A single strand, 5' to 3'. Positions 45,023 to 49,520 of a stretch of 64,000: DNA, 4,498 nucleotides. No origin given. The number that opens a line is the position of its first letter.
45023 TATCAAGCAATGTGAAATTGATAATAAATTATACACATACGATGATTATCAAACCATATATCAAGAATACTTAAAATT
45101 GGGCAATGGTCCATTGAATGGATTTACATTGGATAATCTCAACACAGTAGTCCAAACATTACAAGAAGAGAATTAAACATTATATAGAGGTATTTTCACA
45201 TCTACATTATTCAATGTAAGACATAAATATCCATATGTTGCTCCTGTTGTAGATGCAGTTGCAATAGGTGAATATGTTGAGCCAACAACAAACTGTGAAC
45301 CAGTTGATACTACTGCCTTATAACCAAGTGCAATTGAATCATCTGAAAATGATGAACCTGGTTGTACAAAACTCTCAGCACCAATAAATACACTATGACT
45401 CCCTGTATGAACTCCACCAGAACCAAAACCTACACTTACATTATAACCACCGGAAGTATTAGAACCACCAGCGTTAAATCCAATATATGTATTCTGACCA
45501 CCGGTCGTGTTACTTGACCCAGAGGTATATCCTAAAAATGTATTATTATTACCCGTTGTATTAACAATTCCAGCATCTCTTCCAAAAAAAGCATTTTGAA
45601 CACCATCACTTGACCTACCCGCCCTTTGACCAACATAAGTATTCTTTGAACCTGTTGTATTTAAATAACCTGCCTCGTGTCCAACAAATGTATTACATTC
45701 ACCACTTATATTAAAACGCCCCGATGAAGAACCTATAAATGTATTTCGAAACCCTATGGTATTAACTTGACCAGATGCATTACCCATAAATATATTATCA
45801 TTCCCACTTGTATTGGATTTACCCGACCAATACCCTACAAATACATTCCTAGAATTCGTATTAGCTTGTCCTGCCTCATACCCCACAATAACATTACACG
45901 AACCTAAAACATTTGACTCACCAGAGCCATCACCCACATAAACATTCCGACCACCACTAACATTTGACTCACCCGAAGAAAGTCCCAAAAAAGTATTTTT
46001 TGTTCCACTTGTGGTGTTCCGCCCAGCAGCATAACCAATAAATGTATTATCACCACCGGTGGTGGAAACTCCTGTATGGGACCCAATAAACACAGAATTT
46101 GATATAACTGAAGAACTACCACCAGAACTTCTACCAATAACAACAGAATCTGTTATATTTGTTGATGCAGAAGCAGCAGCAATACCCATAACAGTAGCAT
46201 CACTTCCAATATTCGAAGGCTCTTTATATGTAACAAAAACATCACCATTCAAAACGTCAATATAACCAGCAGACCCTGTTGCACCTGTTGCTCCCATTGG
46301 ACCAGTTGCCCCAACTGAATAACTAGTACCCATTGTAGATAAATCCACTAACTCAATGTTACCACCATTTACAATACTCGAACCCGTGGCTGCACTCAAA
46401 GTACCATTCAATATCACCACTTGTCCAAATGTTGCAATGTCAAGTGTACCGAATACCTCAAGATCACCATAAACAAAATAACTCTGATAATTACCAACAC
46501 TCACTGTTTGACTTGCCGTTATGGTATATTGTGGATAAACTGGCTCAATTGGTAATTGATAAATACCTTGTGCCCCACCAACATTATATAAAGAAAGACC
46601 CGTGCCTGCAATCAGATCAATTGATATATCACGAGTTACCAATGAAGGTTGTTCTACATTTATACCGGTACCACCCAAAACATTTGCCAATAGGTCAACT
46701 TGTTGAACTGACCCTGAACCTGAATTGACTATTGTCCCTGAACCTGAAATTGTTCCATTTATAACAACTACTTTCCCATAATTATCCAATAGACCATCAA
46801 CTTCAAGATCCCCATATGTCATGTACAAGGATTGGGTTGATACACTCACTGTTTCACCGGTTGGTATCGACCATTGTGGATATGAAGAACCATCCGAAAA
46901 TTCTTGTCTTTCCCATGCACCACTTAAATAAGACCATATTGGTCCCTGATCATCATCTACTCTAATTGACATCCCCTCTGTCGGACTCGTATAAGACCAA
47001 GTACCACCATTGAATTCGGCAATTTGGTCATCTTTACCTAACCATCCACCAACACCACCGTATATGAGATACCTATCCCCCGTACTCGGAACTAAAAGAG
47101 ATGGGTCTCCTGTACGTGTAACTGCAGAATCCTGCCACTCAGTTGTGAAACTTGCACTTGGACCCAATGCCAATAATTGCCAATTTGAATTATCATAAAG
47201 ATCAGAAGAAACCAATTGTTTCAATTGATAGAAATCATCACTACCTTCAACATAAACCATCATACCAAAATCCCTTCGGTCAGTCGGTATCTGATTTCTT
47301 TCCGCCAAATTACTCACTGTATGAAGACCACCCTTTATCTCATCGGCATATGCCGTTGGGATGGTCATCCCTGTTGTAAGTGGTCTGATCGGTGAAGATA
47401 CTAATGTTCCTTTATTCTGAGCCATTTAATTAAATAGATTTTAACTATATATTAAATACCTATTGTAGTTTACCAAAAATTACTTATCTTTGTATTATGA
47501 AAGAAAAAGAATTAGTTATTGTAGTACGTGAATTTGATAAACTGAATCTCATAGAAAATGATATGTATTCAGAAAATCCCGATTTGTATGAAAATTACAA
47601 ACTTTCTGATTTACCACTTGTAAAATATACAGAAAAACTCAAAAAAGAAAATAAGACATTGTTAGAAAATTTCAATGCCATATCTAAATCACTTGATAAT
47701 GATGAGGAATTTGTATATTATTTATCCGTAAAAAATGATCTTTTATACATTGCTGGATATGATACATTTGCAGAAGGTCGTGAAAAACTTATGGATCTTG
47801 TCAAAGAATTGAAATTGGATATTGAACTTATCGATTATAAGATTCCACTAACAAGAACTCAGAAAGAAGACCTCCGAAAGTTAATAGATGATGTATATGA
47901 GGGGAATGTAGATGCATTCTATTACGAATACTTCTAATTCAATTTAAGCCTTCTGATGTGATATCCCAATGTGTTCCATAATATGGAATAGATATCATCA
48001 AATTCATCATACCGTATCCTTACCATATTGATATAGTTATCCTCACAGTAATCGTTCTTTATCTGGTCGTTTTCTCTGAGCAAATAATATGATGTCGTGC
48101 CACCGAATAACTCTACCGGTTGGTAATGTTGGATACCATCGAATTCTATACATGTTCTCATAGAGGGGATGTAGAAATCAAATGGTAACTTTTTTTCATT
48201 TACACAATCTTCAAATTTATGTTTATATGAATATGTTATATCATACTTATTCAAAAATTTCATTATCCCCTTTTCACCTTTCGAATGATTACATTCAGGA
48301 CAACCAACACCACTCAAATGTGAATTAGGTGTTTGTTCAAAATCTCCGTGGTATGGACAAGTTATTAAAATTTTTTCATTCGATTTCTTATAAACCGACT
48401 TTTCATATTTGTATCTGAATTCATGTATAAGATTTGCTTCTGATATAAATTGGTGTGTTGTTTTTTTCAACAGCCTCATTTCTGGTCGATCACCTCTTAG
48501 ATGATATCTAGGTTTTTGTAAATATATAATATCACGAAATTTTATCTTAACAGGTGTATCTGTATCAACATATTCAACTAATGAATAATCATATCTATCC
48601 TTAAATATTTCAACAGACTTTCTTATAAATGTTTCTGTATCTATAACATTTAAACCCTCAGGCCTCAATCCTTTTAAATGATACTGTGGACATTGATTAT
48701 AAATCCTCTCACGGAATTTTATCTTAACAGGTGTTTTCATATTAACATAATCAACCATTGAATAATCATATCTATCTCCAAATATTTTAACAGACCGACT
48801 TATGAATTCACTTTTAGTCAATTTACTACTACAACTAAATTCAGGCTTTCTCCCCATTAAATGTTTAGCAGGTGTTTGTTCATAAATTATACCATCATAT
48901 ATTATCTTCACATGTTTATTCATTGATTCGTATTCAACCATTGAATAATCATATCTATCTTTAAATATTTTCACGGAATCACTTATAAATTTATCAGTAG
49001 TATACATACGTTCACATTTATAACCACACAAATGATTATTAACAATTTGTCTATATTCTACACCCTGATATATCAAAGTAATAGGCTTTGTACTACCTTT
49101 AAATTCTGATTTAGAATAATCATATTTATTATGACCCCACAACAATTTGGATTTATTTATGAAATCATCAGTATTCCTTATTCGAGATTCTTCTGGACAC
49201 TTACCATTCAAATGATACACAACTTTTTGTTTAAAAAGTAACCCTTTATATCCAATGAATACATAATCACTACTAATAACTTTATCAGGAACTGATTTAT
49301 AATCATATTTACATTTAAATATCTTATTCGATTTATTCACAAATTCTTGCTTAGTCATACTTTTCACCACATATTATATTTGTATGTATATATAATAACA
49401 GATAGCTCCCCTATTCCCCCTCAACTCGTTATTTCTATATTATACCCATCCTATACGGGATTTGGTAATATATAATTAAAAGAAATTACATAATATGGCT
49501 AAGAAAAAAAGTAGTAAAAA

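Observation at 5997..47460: Recurrent A/T-ATATATA-A/C motif immediately upstream of structural genes: candidate late promoter for the gp55-like sigma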

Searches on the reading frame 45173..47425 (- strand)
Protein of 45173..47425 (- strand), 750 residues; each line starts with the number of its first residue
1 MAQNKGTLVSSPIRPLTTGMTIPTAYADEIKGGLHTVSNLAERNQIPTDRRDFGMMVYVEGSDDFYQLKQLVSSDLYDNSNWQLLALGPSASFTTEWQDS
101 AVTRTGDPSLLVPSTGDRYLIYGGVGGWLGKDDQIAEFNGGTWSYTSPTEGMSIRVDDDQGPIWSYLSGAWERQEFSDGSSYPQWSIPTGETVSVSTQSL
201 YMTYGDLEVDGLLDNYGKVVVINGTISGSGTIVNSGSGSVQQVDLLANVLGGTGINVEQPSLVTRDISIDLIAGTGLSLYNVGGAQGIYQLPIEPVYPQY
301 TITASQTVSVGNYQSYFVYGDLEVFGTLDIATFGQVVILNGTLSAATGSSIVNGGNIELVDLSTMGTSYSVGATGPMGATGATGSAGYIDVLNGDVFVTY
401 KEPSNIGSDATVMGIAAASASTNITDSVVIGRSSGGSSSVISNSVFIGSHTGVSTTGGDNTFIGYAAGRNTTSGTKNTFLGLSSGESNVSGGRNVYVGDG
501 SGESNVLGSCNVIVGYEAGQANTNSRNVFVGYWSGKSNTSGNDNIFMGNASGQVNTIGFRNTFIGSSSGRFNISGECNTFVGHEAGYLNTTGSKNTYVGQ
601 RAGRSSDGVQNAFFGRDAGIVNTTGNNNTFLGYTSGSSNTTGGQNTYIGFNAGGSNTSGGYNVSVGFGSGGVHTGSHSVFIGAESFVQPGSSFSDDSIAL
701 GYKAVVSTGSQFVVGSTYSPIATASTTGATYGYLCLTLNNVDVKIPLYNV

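Call 9: search_protein_families(library=phrogs, proteins=[window:45173-47425:-])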
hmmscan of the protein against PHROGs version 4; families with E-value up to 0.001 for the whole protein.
window:45173-47425:- (750 aa): 5 families
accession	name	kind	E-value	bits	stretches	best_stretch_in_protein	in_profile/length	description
phrog_4636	-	tail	2e-21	77.1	4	523-586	537-599/763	tail spike protein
phrog_6002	-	head and packaging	2.8e-20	72.5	3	575-716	699-834/1183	virion structural protein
phrog_23837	-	head and packaging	2.4e-13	50.8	2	372-606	116-360/507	virion structural protein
phrog_5363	-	unknown function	2.9e-07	31.6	1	112-174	54-116/245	-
phrog_23630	-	unknown function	0.00025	21.4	1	30-102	25-88/258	-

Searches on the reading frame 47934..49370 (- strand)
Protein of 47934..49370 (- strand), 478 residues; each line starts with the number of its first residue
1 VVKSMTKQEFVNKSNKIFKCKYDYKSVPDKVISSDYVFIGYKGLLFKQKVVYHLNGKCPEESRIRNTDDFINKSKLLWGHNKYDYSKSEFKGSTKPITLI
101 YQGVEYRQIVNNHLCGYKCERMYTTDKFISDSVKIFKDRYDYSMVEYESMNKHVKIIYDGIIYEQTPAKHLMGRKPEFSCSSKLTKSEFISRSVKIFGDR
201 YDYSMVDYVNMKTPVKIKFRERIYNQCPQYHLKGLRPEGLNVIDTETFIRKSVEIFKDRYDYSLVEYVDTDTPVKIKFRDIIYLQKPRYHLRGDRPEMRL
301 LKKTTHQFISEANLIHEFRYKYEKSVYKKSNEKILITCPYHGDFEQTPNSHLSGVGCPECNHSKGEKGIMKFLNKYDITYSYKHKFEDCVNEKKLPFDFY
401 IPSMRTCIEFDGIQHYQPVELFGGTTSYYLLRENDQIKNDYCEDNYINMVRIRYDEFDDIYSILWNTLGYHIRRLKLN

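Call 9: search_protein_families(library=phrogs, proteins=[window:47934-49370:-])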
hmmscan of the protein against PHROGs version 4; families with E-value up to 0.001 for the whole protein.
window:47934-49370:- (478 aa): 9 families
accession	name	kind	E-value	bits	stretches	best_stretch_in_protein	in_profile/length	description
phrog_559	-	DNA, RNA and nucleotide metabolism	9.3e-65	220.5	2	180-465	119-407/607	HNH endonuclease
phrog_681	-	DNA, RNA and nucleotide metabolism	2.5e-29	103.3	2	238-388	304-449/576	endonuclease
phrog_4605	-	unknown function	5.8e-28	98.7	2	307-364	51-109/151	-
phrog_9084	-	DNA, RNA and nucleotide metabolism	1.4e-27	97.9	1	301-457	4-155/187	homing endonuclease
phrog_4538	-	unknown function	1.2e-18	68.2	1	310-453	173-316/447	-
phrog_7140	-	DNA, RNA and nucleotide metabolism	3.1e-13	50.2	1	359-467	119-228/423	intron encoded nuclease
phrog_27771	-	unknown function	5.4e-10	39.6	1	393-457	464-528/549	-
phrog_19778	-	unknown function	1.1e-07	32.3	1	381-456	272-345/362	-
phrog_9902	-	unknown function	8.3e-07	29.7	1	324-454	38-152/210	-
